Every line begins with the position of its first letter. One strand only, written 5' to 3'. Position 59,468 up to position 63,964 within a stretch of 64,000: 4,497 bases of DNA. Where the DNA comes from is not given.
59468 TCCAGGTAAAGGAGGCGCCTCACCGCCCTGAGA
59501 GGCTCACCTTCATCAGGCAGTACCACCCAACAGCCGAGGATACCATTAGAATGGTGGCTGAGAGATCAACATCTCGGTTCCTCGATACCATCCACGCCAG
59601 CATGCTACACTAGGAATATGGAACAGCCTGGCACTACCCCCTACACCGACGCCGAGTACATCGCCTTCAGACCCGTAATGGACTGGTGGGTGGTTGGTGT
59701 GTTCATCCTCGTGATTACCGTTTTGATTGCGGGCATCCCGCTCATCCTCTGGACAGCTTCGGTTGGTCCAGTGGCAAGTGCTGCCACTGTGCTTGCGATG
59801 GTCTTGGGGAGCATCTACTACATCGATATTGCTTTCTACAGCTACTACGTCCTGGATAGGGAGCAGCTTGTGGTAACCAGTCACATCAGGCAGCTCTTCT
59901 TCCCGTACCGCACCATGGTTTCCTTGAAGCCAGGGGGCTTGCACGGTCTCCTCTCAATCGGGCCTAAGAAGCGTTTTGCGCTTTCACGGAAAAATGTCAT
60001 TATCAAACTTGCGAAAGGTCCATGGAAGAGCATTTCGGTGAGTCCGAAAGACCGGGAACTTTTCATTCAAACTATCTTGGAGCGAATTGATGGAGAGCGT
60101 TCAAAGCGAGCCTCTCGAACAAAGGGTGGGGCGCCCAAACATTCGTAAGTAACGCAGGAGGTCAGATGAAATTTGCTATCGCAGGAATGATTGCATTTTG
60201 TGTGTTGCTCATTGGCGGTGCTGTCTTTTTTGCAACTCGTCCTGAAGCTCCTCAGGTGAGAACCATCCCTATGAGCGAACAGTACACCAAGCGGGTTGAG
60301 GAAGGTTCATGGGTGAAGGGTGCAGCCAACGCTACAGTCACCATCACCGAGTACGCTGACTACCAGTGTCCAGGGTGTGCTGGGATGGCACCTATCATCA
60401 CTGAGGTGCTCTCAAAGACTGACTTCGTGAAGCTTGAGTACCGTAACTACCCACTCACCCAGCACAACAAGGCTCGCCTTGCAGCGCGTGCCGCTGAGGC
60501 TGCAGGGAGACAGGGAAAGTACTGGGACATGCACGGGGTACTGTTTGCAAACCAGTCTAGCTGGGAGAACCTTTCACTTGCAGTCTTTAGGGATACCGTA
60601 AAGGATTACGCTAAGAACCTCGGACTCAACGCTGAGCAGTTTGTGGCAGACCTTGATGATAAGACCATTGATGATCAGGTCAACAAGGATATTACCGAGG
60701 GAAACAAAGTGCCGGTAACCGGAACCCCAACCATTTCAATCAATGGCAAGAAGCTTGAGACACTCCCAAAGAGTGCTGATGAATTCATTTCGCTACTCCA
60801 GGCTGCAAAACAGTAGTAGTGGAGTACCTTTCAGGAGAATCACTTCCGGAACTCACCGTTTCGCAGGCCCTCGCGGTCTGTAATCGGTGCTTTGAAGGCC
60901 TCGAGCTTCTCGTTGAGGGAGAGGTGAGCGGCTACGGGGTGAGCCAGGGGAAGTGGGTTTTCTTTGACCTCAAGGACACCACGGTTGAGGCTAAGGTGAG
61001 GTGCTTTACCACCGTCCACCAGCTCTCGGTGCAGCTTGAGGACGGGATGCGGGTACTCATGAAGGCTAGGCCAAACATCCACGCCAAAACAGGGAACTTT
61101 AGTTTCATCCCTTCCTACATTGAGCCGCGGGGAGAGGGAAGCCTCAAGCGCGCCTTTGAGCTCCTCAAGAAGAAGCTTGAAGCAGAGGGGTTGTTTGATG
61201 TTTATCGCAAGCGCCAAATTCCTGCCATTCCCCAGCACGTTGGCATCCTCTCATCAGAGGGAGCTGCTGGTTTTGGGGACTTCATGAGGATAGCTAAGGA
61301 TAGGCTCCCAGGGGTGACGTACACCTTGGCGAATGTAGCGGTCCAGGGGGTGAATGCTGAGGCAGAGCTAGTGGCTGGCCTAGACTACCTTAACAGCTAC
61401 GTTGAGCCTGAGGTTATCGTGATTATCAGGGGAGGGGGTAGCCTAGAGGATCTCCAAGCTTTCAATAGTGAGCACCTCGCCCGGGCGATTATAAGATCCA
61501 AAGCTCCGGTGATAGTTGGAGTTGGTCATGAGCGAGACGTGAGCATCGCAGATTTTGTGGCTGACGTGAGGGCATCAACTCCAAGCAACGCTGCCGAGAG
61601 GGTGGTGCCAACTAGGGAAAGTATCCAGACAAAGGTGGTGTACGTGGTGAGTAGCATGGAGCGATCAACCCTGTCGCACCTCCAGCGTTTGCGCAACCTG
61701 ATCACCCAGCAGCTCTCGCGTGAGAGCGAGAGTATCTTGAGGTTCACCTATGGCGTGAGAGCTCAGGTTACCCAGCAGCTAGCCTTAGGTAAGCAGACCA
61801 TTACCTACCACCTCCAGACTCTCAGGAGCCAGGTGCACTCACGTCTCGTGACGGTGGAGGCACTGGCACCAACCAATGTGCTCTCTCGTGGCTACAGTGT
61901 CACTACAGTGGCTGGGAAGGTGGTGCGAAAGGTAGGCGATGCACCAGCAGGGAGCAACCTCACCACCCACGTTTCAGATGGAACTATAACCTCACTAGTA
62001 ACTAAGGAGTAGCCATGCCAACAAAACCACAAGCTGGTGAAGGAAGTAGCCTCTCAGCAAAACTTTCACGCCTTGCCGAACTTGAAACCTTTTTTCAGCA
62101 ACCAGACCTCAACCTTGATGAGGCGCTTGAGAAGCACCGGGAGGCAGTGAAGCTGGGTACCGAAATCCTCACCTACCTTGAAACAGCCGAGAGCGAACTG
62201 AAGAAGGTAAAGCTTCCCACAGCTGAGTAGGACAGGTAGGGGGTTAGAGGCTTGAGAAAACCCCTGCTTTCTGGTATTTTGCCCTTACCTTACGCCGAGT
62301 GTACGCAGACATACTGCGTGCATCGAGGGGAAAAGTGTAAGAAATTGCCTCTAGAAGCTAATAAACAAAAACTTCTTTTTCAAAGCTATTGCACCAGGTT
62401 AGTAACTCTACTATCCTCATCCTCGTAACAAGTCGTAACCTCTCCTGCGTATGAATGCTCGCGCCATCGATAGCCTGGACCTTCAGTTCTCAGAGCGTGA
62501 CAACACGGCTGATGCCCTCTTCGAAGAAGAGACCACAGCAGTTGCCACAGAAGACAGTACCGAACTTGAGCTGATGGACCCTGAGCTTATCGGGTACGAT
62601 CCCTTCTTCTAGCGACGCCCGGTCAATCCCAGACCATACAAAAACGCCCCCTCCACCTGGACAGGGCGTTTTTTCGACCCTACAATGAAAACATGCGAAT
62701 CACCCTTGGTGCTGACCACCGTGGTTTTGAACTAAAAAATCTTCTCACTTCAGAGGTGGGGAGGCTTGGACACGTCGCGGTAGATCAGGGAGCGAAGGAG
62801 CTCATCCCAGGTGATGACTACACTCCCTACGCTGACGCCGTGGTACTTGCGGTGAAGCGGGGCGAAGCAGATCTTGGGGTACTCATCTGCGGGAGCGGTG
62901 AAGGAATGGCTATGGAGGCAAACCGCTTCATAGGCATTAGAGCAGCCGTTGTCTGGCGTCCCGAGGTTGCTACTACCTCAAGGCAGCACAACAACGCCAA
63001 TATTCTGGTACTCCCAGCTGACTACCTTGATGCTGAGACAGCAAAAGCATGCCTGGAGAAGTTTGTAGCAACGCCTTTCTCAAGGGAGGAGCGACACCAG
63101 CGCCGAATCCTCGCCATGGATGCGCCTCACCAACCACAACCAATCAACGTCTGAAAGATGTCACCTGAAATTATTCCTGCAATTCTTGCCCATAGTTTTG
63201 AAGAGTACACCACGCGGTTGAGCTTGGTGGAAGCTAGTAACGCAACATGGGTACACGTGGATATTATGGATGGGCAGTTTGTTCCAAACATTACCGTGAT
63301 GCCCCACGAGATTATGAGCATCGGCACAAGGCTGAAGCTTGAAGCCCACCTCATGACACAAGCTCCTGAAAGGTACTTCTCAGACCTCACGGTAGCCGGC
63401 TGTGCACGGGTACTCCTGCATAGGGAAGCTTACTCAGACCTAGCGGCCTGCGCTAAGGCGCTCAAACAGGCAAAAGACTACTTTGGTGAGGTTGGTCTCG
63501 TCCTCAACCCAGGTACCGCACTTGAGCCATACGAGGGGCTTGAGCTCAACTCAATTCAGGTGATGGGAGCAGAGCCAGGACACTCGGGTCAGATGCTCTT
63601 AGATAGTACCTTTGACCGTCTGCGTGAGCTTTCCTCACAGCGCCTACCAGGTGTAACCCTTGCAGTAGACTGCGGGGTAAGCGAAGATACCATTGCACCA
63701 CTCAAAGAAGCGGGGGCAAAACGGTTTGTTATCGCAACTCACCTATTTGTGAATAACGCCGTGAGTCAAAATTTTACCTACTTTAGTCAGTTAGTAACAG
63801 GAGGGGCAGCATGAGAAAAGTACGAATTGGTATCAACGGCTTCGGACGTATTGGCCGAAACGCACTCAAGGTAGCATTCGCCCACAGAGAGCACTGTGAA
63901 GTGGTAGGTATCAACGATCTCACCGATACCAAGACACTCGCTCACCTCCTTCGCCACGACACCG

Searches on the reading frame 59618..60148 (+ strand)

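Call 74: search_protein_families(library=pfam, proteins=[window:59618-60148:+], max_evalue=0.001)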
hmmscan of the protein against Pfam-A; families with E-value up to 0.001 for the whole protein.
window:59618-60148:+ (176 aa): 1 family
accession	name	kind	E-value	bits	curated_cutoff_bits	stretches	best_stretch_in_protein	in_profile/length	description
PF06713.17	bPH_4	-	1.8e-06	28.4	22.9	1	76-156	2-73/74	Bacterial PH domain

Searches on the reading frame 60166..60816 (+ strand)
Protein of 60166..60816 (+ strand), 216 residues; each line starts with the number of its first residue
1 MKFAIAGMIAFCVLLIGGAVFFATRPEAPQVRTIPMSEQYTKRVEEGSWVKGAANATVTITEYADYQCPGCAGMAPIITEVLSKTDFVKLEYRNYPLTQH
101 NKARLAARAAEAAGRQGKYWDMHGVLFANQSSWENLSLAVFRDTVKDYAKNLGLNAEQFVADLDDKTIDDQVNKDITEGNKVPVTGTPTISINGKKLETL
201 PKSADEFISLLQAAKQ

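Call 74: search_protein_families(library=pfam, proteins=[window:60166-60816:+], max_evalue=0.001)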
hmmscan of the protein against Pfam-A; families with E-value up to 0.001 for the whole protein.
window:60166-60816:+ (216 aa): 3 families
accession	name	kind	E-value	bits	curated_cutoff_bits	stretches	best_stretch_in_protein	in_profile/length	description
PF13462.12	Thioredoxin_4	-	4.7e-27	95.6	23.2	1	47-210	4-162/165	Thioredoxin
PF01323.26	DSBA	-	6.6e-16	59.1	25.6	1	59-196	1-176/191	DSBA-like thioredoxin domain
PF13743.12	Thioredoxin_5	-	0.00018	21.7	27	1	89-192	63-163/186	Thioredoxin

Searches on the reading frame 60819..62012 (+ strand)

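Call 74: search_protein_families(library=pfam, proteins=[window:60819-62012:+], max_evalue=0.001)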
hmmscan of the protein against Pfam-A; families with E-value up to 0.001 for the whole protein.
window:60819-62012:+ (397 aa): 3 families
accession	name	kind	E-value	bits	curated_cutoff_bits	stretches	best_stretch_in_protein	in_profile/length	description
PF02601.20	Exonuc_VII_L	-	1.9e-70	238.3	35.9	2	125-298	1-174/315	Exonuclease VII, large subunit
PF13742.12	tRNA_anti_2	-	6.7e-13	49.1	27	1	14-101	3-94/95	OB-fold nucleic acid binding domain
PF01336.31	tRNA_anti-codon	-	3.1e-06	27.5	27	1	32-103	3-74/75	OB-fold nucleic acid binding domain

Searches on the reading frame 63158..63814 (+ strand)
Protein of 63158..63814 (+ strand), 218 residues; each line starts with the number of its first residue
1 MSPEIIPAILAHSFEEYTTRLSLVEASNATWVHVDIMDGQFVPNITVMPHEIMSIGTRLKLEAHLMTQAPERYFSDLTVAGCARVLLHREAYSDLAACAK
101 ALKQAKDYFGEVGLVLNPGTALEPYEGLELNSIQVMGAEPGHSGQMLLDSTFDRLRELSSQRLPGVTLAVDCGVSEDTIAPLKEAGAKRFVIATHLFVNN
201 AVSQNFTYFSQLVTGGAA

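Call 74: search_protein_families(library=pfam, proteins=[window:63158-63814:+], max_evalue=0.001)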
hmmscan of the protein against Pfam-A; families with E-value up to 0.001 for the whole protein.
window:63158-63814:+ (218 aa): 1 family
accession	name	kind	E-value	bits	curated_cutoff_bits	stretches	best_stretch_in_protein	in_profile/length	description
PF00834.25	Ribul_P_3_epim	-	1.8e-37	129.2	21.1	1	5-197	2-198/198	Ribulose-phosphate 3 epimerase family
